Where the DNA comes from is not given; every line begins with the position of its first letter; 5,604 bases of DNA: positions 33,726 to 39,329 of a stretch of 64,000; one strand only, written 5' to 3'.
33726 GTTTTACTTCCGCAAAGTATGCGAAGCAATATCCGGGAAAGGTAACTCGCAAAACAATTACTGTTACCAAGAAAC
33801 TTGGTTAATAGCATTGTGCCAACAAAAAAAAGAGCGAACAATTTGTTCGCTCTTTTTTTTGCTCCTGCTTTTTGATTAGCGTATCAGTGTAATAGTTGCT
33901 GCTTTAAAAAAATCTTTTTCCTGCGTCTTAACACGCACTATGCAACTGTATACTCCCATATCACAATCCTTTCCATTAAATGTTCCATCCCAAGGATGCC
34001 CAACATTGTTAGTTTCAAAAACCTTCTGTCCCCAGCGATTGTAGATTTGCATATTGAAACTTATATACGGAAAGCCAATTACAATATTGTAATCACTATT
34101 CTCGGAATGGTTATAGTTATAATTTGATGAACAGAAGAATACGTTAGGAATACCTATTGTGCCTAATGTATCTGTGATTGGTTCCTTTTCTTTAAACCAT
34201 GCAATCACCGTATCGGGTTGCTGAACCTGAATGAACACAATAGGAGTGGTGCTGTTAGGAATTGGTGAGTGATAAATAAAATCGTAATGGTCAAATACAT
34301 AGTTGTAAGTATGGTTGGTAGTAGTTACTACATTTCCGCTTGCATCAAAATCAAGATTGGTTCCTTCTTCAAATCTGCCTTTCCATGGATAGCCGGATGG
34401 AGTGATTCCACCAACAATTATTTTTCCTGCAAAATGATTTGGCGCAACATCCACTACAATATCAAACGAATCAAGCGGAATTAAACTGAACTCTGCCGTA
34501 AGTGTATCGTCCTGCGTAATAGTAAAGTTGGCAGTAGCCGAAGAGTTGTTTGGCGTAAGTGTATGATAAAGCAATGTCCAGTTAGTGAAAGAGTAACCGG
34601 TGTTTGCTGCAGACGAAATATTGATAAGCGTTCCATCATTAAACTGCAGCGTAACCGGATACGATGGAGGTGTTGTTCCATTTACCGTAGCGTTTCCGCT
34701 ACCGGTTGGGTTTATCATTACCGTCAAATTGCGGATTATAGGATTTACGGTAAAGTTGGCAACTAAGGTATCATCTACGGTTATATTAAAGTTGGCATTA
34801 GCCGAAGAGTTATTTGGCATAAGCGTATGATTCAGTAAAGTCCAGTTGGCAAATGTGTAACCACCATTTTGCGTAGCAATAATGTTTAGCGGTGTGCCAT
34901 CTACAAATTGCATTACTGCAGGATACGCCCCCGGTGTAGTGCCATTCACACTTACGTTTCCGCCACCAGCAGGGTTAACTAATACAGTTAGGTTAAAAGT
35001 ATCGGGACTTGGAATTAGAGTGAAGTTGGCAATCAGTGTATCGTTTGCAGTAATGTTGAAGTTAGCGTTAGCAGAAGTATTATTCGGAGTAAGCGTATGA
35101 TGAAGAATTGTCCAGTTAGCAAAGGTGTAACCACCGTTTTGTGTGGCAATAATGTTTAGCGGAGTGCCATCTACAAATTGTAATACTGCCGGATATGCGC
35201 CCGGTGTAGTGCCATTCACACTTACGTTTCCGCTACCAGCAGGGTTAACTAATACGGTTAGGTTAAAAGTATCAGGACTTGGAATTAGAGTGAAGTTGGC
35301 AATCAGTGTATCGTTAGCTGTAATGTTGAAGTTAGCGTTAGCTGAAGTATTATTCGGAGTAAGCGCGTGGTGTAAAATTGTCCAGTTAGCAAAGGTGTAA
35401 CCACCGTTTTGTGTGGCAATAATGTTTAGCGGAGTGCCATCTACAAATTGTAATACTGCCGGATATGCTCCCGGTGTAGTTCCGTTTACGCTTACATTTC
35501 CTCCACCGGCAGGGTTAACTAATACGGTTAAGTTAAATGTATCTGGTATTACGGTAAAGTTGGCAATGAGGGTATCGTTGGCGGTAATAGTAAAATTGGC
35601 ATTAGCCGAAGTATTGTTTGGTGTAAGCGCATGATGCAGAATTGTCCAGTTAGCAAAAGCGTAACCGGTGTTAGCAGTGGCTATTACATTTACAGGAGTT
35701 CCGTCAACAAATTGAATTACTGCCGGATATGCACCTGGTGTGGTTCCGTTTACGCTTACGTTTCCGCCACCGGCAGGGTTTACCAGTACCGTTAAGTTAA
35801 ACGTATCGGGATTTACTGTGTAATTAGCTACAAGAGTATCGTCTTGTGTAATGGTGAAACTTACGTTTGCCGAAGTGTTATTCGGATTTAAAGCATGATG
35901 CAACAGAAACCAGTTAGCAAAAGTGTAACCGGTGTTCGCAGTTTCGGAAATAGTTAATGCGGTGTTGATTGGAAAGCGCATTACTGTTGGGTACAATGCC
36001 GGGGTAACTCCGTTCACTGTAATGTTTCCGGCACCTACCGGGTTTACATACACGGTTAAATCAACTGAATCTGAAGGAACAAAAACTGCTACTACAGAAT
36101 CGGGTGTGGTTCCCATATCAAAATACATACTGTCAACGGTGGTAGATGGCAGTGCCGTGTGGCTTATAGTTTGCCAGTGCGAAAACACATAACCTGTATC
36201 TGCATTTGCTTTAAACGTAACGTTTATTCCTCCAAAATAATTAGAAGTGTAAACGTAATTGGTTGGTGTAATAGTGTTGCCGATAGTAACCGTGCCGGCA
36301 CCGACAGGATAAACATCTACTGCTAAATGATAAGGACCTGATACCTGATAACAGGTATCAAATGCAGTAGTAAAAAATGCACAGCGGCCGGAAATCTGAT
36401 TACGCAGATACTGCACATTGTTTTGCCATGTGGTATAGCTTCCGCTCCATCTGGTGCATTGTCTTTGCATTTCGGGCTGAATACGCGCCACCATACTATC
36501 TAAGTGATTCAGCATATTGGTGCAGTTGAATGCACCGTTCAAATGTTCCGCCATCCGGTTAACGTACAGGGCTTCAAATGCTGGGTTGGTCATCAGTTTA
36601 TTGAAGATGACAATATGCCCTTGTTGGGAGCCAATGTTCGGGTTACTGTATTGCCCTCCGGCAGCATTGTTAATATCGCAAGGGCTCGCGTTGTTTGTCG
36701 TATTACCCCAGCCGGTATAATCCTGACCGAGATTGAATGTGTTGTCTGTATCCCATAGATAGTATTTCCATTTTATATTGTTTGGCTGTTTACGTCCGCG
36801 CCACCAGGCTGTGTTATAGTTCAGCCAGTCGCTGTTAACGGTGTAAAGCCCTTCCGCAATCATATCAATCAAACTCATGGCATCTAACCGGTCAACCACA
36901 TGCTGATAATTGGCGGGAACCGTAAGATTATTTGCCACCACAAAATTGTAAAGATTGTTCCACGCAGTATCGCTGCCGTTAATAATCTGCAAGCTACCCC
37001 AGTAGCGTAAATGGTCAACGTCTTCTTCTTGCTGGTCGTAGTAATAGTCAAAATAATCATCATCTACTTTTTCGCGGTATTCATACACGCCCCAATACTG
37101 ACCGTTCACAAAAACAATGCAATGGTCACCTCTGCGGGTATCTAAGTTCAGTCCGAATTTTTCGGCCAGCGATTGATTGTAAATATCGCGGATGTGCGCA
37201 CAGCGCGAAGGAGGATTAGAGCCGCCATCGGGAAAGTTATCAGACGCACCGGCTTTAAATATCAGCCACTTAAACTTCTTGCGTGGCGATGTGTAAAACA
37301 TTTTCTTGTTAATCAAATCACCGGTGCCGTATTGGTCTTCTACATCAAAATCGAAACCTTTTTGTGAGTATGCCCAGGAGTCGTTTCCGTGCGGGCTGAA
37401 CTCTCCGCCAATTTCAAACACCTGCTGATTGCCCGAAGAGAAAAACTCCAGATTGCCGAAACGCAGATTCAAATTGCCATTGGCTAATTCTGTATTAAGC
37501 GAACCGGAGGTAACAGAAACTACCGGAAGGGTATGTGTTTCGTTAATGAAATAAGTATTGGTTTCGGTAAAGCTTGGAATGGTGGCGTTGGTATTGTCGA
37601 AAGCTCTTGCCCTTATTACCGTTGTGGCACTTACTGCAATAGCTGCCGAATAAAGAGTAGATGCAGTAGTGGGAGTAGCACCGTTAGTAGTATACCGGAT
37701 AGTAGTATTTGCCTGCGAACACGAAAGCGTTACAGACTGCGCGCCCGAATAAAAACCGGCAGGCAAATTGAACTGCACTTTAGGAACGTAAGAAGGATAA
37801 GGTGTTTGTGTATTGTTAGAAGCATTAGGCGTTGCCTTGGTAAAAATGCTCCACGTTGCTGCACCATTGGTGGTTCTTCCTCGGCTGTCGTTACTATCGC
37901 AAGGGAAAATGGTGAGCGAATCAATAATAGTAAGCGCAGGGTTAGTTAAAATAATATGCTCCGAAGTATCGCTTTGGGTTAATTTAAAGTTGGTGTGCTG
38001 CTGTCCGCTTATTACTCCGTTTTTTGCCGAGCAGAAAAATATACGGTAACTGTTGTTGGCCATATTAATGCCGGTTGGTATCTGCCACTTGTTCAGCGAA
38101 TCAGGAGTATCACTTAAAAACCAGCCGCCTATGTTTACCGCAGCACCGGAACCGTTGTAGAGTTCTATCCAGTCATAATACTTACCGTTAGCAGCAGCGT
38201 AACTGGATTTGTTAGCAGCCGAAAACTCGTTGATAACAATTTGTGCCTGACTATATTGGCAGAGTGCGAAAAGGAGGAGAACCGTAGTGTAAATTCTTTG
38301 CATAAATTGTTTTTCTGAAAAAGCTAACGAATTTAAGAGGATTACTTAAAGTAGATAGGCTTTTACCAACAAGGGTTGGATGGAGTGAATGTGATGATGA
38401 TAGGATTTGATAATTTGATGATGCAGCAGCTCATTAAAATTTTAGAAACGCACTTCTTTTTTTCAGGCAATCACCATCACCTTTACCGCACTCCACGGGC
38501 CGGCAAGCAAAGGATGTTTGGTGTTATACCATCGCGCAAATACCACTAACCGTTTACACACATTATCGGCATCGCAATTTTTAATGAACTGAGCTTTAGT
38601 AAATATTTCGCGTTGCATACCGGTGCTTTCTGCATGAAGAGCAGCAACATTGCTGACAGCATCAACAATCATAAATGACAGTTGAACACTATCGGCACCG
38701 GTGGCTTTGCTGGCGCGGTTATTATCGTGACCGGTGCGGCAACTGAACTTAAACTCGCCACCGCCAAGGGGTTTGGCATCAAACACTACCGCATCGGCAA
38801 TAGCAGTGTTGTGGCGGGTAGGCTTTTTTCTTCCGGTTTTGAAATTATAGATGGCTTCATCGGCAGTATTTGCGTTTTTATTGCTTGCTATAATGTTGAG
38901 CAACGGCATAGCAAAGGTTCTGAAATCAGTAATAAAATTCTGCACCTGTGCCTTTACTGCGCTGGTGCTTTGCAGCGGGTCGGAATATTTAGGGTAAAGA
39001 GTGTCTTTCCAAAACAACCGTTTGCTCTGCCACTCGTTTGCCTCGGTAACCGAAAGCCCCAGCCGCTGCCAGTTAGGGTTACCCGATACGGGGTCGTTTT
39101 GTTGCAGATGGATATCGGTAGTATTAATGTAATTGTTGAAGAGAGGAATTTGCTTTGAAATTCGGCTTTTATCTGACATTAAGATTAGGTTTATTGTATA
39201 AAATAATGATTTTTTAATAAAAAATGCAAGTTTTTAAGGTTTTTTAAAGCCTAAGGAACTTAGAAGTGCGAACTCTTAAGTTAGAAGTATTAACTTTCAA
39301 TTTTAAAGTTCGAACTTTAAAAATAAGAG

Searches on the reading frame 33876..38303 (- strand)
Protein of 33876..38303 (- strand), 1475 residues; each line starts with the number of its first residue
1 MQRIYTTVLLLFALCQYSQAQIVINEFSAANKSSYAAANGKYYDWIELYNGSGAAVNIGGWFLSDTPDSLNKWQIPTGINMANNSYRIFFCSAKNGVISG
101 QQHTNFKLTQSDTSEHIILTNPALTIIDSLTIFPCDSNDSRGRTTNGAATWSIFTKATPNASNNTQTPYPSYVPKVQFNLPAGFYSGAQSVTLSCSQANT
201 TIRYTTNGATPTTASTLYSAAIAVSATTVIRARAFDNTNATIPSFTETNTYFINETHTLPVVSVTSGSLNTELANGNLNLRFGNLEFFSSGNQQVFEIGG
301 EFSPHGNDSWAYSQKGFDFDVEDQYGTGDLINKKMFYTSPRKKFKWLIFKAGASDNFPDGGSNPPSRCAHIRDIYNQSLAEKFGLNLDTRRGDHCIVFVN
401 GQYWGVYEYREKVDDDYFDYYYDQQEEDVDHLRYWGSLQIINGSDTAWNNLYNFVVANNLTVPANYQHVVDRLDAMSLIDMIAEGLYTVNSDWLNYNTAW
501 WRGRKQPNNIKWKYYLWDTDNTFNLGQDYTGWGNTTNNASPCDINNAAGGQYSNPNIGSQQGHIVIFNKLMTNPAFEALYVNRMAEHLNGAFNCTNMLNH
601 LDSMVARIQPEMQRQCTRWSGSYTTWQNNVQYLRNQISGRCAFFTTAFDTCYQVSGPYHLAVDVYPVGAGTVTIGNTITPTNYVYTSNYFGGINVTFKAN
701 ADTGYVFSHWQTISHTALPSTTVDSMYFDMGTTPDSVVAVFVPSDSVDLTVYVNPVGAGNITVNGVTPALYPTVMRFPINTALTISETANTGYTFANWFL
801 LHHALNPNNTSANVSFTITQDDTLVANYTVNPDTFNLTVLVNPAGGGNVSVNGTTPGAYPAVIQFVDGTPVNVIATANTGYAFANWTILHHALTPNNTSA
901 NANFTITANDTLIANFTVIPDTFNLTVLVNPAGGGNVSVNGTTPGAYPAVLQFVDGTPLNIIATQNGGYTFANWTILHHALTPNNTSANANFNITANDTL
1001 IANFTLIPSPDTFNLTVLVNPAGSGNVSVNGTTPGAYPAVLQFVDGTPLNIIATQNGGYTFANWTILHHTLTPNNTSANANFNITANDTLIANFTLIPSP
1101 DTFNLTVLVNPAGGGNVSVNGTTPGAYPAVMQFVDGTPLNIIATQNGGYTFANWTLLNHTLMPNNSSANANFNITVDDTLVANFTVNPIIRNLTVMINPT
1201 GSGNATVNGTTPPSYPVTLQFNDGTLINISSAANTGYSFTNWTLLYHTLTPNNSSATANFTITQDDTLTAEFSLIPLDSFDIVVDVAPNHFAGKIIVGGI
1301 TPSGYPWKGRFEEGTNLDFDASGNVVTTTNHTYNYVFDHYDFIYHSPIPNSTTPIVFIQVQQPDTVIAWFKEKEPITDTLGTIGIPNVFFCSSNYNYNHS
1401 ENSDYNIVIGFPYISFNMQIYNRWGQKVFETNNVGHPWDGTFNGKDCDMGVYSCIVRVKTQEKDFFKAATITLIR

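Call 66: search_protein_families(library=pfam, proteins=[window:33876-38303:-], max_evalue=0.001)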
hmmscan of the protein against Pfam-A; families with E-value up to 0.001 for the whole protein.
window:33876-38303:- (1475 aa): 7 families
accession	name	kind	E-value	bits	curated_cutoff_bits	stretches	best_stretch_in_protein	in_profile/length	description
PF18998.6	Flg_new_2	-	1.6e-51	172.7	23.6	7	839-919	3-72/73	Divergent InlB B-repeat domain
PF08757.17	CotH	-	5e-31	108.8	23.8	1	359-641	45-319/322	CotH kinase protein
PF13290.12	CHB_HEX_C_1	-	1.9e-18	66.6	22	1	181-239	2-60/67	Chitobiase/beta-hexosaminidase C-terminal domain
PF13287.12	Fn3_assoc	-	9.3e-13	48.5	23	1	191-247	1-57/59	Fn3 associated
PF00932.25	LTD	-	1.1e-11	45.5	34.3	1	17-131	3-106/109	Lamin Tail Domain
PF13585.12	CHU_C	-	2.9e-09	37.3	27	1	1412-1464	25-78/86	CHU_C Type IX secretion signal domain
PF16012.10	DUF4780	-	0.00057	19.9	24.5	0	1139-1178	117-153/176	Domain of unknown function (DUF4780)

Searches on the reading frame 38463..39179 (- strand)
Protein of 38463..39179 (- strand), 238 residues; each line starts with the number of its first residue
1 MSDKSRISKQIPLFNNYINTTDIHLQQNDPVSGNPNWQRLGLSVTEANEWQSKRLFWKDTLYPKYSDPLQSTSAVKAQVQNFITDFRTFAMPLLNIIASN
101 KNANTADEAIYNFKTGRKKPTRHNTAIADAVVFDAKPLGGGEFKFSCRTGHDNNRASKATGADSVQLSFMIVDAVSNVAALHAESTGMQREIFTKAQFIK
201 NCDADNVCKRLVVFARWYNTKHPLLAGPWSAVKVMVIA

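Call 66: search_protein_families(library=pfam, proteins=[window:38463-39179:-], max_evalue=0.001)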
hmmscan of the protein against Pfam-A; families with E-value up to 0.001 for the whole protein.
window:38463-39179:- (238 aa): 0 families

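Call 85: find_encoding_contigs(protein=window:38463-39179:-, flank=2500, max_places=10)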
Protein window:38463-39179:- (238 aa): 14 contigs read that carry it; 6 places shown.
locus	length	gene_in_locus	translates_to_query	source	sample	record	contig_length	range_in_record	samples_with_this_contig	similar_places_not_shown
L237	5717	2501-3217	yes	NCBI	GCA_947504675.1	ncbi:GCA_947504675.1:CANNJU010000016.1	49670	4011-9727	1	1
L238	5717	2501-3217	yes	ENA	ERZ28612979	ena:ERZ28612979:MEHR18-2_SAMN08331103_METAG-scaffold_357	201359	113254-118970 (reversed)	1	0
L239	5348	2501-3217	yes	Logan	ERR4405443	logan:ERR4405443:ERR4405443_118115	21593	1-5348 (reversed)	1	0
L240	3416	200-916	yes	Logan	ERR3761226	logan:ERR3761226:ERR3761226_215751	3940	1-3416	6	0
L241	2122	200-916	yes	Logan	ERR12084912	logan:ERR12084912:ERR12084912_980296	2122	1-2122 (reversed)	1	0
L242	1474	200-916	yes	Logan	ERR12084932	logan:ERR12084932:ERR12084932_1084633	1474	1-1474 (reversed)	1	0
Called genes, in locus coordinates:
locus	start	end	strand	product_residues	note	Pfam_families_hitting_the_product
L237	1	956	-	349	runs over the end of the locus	PF02547:Queuosine_synth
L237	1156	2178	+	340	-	PF08885:GSCFA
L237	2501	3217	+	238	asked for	-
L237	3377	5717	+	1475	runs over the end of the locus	PF00932:LTD, PF13290:CHB_HEX_C_1, PF13287:Fn3_assoc, PF08757:CotH, PF18998:Flg_new_2, PF13585:CHU_C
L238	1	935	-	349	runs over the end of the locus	PF02547:Queuosine_synth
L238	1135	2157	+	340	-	PF08885:GSCFA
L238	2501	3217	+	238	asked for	-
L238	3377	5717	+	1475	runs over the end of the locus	PF00932:LTD, PF13290:CHB_HEX_C_1, PF13287:Fn3_assoc, PF08757:CotH, PF18998:Flg_new_2, PF13585:CHU_C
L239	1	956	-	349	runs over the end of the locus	PF02547:Queuosine_synth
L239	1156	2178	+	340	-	PF08885:GSCFA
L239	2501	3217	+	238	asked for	-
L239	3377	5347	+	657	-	?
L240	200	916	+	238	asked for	-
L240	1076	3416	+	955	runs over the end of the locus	?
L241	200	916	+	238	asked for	-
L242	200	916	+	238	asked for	-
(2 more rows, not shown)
